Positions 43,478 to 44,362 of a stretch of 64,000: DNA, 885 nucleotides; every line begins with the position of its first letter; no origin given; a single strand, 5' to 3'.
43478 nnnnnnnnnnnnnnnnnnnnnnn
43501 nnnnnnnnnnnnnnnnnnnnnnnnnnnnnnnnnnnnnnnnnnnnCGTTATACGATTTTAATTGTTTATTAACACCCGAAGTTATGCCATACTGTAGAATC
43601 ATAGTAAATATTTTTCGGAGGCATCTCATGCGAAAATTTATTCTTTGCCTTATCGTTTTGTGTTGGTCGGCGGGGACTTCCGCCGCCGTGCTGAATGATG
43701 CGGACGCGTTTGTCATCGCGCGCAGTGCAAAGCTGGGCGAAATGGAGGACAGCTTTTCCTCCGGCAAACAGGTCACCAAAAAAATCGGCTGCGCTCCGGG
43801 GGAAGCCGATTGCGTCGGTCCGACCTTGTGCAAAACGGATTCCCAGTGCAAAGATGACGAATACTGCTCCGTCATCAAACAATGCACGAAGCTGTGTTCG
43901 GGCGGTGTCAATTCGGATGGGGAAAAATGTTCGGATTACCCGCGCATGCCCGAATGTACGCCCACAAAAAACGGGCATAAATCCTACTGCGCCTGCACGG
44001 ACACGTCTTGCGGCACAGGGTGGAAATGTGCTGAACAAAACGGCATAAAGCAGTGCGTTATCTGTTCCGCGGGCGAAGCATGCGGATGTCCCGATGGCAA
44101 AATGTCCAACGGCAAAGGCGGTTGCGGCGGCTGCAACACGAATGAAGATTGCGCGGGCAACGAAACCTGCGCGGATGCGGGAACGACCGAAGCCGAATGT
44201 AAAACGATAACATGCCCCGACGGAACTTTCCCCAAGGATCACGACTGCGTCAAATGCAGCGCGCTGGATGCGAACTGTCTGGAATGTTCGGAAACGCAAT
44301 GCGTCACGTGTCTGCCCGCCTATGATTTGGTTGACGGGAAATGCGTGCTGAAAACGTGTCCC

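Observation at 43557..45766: CtrA-box-preceded gene for a 712-aa secreted protein that is about 15% cysteine, with furin/VSP-like CxxC modules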

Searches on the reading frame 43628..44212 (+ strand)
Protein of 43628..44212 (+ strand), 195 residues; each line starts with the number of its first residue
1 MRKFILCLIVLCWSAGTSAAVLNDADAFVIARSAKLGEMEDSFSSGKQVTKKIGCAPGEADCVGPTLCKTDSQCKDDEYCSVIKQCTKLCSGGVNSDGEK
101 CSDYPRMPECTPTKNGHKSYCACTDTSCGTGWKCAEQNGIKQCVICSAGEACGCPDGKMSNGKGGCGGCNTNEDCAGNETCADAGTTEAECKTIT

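Call 54: search_protein_families(library=pfam, proteins=[window:43685-44212:+], max_evalue=10)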
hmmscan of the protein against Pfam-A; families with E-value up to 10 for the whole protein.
seq(176 aa): 0 families

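Call 65: search_protein_representatives(protein=window:43628-44212:+)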
Query: 195 residues. Proteins with E-value up to 0.001 (for the whole library): 29; up to 1e-10: 11; up to 1e-30: 2. The best 29 are listed.
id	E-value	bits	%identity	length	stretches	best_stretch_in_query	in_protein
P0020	3.0e-107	373.4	67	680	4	22-195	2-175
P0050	9.1e-35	136.6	46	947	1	2-195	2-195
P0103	1.6e-29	119.5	40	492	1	8-193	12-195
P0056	4.5e-28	114.8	43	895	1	5-195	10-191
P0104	1.0e-23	100.5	95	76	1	1-55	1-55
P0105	3.8e-23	98.7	44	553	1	16-195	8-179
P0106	2.1e-22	96.2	40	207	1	20-188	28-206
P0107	1.0e-13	67.8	44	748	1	68-194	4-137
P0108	6.5e-13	65.2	44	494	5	108-191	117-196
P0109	1.7e-12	63.9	42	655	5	108-193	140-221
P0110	3.1e-11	59.7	36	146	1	21-120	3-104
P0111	1.3e-09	54.5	38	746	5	10-179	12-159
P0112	2.3e-09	53.7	43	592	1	29-191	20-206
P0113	4.5e-08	49.4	39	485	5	106-192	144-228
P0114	6.5e-08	48.9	38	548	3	67-169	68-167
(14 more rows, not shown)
